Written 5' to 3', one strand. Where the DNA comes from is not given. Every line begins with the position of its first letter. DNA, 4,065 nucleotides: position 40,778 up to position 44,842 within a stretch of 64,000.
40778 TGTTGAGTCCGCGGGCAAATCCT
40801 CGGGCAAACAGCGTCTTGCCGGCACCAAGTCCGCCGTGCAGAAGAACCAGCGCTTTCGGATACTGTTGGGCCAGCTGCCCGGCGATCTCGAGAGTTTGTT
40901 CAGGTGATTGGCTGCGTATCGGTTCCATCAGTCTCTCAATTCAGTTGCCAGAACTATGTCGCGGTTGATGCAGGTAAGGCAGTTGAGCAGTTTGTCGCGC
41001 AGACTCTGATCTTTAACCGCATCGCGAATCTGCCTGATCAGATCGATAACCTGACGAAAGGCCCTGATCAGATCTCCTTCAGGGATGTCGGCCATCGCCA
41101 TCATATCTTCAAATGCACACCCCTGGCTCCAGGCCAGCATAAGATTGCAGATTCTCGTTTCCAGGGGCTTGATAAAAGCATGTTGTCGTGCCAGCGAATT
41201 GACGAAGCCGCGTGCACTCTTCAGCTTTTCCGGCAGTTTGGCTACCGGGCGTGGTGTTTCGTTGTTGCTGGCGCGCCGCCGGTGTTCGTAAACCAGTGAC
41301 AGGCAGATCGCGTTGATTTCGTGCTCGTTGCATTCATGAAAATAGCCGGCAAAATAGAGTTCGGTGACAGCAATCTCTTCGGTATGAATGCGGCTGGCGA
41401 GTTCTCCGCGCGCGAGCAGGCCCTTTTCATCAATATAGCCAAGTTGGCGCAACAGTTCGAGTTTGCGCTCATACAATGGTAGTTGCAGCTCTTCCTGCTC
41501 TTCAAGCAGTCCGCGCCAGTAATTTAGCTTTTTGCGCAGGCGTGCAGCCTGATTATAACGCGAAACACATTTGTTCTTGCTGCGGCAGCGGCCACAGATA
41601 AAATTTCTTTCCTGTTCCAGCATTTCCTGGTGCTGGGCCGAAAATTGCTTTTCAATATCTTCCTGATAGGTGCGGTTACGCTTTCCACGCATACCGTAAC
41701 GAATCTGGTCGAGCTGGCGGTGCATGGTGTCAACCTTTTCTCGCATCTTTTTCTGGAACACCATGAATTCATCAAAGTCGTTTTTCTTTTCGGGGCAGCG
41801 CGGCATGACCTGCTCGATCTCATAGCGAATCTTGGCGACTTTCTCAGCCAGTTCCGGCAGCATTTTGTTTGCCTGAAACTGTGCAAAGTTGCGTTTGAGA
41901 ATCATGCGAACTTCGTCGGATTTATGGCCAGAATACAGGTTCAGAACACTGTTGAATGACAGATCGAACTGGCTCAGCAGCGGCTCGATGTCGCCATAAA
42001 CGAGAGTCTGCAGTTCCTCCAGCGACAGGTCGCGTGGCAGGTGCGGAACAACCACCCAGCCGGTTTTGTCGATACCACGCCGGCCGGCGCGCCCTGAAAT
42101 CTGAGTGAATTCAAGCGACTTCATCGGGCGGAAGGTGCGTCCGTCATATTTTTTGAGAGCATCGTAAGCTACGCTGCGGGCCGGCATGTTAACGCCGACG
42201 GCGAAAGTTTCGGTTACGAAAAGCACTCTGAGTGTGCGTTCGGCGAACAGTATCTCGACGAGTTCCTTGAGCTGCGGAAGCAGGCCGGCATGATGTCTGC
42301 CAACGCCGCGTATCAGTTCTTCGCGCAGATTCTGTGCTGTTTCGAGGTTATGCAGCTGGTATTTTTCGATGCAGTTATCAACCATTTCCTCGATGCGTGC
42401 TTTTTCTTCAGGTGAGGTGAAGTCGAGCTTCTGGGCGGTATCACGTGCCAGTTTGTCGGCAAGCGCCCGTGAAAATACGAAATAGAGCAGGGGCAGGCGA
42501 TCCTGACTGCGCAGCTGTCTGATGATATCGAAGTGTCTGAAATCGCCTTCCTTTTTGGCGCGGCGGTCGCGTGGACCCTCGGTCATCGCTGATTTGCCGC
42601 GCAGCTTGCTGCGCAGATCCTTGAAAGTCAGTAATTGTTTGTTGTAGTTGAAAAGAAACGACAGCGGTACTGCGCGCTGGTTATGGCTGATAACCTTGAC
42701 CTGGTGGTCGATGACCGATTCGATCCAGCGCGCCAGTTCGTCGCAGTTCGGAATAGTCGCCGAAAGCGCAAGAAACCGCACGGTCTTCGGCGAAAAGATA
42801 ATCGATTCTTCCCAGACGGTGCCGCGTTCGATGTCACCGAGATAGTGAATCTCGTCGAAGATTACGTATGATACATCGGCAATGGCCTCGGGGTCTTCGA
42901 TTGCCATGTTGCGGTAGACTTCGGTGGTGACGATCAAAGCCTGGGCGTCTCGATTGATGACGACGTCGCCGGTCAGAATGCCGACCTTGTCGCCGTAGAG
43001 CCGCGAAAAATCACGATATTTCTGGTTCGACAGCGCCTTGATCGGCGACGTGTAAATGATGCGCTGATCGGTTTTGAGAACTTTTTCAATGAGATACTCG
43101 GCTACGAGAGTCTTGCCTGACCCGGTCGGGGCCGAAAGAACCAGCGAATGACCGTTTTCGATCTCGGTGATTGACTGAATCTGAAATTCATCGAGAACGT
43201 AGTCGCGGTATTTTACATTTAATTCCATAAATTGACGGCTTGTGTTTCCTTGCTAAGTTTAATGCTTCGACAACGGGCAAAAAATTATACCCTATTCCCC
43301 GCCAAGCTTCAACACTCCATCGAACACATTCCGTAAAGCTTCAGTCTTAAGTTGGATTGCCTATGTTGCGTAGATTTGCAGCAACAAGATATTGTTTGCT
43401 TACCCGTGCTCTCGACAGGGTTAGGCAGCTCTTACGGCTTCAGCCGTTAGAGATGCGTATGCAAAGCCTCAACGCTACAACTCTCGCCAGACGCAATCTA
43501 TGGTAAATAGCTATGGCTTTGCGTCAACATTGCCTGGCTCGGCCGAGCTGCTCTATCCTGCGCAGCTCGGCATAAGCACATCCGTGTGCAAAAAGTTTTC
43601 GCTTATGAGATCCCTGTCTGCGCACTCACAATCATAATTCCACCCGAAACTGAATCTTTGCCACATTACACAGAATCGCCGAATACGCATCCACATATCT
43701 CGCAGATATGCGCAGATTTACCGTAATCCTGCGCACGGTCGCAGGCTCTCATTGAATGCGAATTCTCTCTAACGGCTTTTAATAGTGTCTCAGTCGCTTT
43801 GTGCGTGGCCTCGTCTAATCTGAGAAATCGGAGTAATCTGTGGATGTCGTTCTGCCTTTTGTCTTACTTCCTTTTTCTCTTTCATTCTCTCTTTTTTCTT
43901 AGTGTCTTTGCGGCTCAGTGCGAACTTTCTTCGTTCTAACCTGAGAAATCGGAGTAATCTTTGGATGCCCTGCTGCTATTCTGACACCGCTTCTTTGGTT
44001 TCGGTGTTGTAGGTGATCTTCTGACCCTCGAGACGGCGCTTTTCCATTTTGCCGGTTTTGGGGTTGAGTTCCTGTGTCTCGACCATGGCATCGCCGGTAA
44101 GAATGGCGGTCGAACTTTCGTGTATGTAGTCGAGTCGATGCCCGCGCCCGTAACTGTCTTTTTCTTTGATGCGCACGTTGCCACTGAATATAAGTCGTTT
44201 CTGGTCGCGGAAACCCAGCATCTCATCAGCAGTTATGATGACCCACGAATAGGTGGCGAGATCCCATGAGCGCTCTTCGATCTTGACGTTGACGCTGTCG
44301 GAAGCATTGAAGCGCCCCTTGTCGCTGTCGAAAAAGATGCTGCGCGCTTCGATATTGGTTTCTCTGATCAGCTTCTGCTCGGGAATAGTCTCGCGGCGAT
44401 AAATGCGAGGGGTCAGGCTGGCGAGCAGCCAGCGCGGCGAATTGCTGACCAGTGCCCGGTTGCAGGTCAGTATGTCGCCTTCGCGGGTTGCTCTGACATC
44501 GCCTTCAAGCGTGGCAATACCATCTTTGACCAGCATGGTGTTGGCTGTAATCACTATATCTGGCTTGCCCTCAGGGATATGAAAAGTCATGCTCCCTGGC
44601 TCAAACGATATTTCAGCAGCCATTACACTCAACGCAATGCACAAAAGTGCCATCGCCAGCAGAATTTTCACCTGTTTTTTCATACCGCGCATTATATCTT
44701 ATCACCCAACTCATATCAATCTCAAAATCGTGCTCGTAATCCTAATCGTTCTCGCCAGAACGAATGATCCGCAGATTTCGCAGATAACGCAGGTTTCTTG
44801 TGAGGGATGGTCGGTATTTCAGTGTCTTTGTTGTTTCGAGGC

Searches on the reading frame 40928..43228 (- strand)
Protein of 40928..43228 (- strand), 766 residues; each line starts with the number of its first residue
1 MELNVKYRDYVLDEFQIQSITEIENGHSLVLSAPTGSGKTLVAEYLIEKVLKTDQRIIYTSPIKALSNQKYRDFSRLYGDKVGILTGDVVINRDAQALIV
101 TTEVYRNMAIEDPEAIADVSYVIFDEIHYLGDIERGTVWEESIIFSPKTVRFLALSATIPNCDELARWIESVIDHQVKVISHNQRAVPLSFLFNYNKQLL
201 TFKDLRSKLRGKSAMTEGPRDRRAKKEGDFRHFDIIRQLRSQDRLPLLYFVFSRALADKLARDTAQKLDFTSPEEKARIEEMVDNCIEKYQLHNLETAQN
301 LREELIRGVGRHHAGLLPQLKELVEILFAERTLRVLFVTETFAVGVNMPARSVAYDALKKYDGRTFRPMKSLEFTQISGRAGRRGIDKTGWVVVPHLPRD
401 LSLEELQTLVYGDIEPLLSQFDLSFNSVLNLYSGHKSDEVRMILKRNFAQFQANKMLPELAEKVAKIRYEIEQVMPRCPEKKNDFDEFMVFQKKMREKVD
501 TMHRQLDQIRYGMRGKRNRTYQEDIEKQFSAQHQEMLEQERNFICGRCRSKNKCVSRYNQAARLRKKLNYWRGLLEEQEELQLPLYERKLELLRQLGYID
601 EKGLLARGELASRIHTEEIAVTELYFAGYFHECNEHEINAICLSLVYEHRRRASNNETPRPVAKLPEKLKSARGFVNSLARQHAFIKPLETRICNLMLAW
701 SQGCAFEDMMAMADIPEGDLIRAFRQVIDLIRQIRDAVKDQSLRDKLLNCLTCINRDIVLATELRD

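Call 18: search_protein_families(library=pfam, proteins=[window:40928-43228:-], max_evalue=0.00001)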
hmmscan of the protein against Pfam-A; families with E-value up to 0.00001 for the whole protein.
window:40928-43228:- (766 aa): 4 families
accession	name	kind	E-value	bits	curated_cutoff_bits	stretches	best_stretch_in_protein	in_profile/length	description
PF08148.17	DSHCT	-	1.4e-30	106.7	22.7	1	605-760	5-171/172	DSHCT (NUC185) domain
PF00270.35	DEAD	-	6.2e-26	91.5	26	1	14-164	2-166/167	DEAD/DEAH box helicase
PF04851.21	ResIII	-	2e-12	47.8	22.5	1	12-160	4-163/164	Type III restriction enzyme, res subunit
PF22527.2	DEXQc_Suv3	-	3e-06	27.3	27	1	33-144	20-119/154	DEXQ-box helicase domain of Suv3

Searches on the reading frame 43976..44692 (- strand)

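Call 18: search_protein_families(library=pfam, proteins=[window:43976-44692:-], max_evalue=0.00001)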
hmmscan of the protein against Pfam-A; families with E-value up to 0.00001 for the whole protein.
window:43976-44692:- (238 aa): 1 family
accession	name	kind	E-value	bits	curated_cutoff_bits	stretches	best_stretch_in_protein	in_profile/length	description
PF03968.19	LptD_N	-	3.2e-09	37.4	20.4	1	52-233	8-112/113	LptA/(LptD N-terminal domain) LPS transport protein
